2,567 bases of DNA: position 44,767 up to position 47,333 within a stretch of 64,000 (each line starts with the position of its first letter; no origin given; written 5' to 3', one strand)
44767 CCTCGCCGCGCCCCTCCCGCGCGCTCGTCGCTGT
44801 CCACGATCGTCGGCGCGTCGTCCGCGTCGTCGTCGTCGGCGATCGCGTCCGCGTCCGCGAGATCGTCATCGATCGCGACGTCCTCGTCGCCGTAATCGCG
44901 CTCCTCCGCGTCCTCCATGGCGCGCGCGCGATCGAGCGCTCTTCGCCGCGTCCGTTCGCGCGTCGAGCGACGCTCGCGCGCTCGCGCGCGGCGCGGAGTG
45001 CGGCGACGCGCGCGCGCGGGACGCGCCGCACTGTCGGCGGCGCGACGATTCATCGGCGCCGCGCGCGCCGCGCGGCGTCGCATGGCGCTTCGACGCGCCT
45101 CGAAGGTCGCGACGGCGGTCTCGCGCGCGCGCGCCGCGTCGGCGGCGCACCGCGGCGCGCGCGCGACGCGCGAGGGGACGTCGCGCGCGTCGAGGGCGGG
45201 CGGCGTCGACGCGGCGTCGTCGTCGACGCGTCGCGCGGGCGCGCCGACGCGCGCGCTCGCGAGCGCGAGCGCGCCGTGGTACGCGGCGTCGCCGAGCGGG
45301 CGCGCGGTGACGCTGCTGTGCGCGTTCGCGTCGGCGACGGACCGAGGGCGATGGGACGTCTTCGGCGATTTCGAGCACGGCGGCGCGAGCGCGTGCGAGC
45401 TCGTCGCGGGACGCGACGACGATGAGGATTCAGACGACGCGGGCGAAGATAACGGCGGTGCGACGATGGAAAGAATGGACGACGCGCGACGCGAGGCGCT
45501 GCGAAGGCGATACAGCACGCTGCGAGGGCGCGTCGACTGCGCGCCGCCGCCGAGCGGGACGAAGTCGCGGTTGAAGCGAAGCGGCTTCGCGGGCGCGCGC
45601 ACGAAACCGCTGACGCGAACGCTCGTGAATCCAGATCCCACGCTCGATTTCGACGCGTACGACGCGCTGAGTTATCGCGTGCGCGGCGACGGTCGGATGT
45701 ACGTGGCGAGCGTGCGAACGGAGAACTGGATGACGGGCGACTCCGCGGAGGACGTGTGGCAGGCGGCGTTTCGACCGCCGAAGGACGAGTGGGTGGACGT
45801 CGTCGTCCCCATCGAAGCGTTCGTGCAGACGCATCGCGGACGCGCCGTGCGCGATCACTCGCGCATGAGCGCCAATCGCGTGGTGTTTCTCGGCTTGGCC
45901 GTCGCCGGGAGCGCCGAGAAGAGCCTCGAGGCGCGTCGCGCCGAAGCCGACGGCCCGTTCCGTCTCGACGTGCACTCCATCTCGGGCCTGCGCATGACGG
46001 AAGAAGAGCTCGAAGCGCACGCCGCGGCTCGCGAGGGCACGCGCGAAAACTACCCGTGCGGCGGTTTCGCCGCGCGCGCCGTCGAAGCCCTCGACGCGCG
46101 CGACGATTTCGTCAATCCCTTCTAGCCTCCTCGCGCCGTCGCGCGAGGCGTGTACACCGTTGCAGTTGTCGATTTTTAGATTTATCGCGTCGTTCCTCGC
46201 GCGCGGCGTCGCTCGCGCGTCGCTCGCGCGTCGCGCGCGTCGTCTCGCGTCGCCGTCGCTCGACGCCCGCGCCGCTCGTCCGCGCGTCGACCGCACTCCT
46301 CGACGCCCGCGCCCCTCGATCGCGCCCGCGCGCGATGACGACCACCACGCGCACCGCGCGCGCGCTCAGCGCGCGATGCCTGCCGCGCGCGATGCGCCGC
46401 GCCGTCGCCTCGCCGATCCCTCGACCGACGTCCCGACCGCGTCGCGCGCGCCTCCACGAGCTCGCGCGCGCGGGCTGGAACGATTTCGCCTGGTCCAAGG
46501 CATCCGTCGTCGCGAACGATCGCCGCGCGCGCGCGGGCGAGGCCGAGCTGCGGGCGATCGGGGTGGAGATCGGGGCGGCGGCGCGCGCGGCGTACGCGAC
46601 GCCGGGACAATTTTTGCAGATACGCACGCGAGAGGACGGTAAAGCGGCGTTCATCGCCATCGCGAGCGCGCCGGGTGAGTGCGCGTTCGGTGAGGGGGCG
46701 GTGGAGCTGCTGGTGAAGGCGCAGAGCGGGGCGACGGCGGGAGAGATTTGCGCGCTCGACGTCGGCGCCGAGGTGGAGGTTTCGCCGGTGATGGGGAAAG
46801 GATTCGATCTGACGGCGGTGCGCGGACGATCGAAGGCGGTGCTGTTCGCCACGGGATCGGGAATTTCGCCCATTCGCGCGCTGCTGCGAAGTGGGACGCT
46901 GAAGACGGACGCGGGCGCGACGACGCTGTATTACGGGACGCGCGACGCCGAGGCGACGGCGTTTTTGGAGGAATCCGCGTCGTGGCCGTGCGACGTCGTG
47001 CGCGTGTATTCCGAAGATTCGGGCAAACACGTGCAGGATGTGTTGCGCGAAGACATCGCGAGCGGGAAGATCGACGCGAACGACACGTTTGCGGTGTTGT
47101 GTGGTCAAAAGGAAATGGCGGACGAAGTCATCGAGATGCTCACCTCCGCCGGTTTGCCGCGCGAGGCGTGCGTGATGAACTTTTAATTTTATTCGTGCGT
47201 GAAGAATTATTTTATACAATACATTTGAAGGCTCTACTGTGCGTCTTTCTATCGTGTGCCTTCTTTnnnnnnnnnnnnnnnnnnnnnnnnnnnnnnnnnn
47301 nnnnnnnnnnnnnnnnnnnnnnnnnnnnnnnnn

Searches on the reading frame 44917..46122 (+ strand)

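Call 71: search_protein_families(library=pfam, proteins=[window:44917-46122:+], max_evalue=0.001)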
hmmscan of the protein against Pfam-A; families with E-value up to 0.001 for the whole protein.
window:44917-46122:+ (402 aa): 1 family
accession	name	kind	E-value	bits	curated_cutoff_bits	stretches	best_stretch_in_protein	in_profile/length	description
PF08547.18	CIA30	-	2.1e-25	90.1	24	1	136-352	2-157/157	Complex I intermediate-associated protein 30 (CIA30)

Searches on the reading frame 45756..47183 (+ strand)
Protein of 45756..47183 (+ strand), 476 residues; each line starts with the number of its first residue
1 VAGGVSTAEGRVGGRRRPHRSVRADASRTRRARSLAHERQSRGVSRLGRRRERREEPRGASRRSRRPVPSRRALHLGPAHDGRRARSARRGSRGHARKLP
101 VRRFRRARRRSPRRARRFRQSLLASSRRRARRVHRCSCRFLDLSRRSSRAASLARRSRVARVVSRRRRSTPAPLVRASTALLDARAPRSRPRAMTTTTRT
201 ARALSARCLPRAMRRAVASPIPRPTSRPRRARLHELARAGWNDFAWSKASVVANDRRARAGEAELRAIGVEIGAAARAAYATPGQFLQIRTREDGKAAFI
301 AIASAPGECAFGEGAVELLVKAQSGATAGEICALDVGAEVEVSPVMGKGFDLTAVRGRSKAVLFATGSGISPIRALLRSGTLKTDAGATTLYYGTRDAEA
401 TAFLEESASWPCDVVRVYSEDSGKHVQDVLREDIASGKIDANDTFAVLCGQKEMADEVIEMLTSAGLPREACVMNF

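Call 71: search_protein_families(library=pfam, proteins=[window:45756-47183:+], max_evalue=0.001)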
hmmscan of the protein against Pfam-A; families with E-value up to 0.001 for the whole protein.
window:45756-47183:+ (476 aa): 1 family
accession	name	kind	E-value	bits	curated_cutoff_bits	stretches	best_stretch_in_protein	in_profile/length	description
PF00175.26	NAD_binding_1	-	4.1e-09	37.5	22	1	364-458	2-107/109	Oxidoreductase NAD-binding domain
